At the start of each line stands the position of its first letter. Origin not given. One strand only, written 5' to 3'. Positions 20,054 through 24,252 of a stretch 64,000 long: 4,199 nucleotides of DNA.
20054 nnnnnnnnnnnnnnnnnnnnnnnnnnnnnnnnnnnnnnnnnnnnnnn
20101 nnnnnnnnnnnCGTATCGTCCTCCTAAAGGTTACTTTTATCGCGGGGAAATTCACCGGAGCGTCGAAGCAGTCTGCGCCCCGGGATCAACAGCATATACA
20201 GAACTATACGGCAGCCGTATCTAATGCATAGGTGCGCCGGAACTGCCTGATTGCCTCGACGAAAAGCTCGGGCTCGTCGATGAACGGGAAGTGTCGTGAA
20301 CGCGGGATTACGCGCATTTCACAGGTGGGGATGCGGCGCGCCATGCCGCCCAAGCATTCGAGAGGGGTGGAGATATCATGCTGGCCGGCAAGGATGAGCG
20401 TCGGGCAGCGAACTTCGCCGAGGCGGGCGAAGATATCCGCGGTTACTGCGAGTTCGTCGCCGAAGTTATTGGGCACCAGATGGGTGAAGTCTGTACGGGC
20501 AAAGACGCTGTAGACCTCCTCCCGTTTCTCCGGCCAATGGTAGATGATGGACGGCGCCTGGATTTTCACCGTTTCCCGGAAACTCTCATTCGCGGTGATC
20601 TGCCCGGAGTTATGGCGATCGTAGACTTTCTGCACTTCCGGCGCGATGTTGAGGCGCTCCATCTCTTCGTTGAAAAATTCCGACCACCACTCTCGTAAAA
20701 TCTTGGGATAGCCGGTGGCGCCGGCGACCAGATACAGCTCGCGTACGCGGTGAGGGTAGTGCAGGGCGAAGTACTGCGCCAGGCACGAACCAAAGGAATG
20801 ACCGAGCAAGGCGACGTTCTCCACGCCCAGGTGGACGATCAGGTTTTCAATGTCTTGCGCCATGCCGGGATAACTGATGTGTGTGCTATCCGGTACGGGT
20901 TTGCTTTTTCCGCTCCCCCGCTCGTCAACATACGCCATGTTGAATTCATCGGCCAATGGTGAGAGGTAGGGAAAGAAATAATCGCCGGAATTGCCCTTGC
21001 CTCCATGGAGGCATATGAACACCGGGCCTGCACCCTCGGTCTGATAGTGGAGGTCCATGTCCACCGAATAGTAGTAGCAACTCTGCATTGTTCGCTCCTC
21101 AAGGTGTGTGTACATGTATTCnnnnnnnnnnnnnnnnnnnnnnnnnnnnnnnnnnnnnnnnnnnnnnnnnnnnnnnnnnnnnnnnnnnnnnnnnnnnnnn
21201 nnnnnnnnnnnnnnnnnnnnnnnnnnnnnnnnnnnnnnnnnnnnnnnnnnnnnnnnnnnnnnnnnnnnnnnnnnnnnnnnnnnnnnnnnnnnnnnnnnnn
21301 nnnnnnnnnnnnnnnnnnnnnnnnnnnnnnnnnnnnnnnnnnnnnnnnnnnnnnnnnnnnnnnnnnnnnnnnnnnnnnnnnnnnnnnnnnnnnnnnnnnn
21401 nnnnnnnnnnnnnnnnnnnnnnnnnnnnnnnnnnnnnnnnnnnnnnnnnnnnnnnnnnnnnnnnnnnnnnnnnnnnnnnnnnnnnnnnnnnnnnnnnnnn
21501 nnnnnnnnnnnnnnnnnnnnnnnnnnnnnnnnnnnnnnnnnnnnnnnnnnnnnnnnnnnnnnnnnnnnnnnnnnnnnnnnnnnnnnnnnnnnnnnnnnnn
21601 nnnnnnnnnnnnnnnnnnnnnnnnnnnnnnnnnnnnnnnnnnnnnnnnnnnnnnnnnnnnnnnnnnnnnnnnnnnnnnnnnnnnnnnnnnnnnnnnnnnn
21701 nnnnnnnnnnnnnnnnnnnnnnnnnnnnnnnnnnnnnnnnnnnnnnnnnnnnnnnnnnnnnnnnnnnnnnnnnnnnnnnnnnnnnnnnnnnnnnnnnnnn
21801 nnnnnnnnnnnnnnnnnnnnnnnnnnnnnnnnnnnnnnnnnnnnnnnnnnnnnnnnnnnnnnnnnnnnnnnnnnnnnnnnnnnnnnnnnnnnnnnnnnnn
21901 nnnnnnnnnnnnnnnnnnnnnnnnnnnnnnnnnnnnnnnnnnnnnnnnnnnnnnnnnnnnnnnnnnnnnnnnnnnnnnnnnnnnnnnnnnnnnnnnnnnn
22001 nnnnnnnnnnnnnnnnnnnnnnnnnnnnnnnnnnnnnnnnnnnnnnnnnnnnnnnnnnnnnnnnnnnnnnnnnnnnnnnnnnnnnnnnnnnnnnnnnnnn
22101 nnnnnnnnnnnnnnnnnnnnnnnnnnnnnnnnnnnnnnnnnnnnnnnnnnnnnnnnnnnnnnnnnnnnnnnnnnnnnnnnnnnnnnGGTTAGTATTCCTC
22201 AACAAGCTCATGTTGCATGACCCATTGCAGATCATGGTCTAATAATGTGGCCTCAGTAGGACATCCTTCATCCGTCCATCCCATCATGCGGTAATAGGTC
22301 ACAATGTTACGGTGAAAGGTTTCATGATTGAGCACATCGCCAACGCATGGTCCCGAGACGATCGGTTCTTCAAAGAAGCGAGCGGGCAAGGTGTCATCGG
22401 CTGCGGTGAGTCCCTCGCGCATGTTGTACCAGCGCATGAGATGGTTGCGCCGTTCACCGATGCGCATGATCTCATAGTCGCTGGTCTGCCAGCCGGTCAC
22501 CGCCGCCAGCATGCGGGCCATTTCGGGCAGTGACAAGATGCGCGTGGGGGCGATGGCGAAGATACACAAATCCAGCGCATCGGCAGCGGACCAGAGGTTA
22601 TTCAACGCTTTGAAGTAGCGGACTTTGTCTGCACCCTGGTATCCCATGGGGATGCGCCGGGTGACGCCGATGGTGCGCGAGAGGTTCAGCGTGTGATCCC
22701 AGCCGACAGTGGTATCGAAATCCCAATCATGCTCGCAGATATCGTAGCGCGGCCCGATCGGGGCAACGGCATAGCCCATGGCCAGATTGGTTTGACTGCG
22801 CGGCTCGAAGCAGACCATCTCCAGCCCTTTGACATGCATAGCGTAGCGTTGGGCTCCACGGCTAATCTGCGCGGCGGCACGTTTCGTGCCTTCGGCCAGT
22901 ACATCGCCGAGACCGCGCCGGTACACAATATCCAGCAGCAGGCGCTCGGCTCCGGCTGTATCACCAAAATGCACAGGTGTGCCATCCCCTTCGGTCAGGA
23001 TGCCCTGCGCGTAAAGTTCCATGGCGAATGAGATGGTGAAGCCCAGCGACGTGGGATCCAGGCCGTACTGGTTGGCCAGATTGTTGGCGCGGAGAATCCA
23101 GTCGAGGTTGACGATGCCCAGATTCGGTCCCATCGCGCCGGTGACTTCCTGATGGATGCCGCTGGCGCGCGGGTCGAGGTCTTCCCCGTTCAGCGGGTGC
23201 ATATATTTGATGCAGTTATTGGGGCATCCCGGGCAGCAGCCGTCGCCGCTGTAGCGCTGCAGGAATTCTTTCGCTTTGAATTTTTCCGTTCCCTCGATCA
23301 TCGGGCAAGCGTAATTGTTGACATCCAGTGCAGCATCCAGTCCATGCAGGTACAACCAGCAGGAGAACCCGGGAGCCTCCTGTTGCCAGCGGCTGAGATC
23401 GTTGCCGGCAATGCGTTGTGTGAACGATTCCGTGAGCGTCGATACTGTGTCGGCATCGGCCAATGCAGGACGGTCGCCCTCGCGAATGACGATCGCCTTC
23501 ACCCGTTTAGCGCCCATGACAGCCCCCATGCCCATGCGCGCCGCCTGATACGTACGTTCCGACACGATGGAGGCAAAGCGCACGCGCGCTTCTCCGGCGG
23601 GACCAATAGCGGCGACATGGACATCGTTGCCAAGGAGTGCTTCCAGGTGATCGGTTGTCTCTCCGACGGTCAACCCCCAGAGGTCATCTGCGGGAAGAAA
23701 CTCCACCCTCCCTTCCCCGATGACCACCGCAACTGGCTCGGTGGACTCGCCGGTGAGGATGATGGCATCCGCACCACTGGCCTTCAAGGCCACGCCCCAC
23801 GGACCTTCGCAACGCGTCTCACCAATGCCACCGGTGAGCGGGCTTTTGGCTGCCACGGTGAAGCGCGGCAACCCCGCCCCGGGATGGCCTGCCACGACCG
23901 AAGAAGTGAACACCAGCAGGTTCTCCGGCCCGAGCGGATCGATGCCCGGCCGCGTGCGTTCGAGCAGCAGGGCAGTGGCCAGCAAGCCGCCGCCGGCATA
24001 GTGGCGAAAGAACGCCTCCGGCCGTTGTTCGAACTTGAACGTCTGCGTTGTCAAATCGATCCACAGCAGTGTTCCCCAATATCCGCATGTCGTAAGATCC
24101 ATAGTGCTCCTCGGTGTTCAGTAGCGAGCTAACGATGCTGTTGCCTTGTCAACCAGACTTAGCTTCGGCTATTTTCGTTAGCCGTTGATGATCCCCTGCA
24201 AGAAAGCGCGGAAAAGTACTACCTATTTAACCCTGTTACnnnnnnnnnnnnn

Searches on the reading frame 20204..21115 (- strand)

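Call 70: search_protein_families(library=pfam, proteins=[window:20204-21115:-], max_evalue=0.001)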
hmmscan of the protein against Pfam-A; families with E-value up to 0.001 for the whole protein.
window:20204-21115:- (303 aa): 4 families
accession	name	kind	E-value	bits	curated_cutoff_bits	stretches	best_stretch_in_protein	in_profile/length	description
PF00561.26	Abhydrolase_1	-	1e-26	94.6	25.8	1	31-282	1-245/245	alpha/beta hydrolase fold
PF12146.15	Hydrolase_4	-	6.3e-14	52.3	27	1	33-280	7-237/239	Serine aminopeptidase, S33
PF12697.13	Abhydrolase_6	-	4.1e-12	47.7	26.3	1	34-288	2-217/217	Alpha/beta hydrolase family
PF03096.20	Ndr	-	4.3e-05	22.8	23.3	1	52-174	50-174/283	Ndr family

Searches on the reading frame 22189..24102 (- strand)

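Call 70: search_protein_families(library=pfam, proteins=[window:22189-24102:-], max_evalue=0.001)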
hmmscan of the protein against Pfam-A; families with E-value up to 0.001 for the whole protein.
window:22189-24102:- (637 aa): 2 families
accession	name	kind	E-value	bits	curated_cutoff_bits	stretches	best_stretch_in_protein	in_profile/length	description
PF01314.23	AFOR_C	-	4.1e-87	293.3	27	1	243-624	22-384/385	Aldehyde ferredoxin oxidoreductase, domains 2 & 3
PF02730.20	AFOR_N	-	1.9e-63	214.3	29.8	1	11-208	2-198/199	Aldehyde ferredoxin oxidoreductase, N-terminal domain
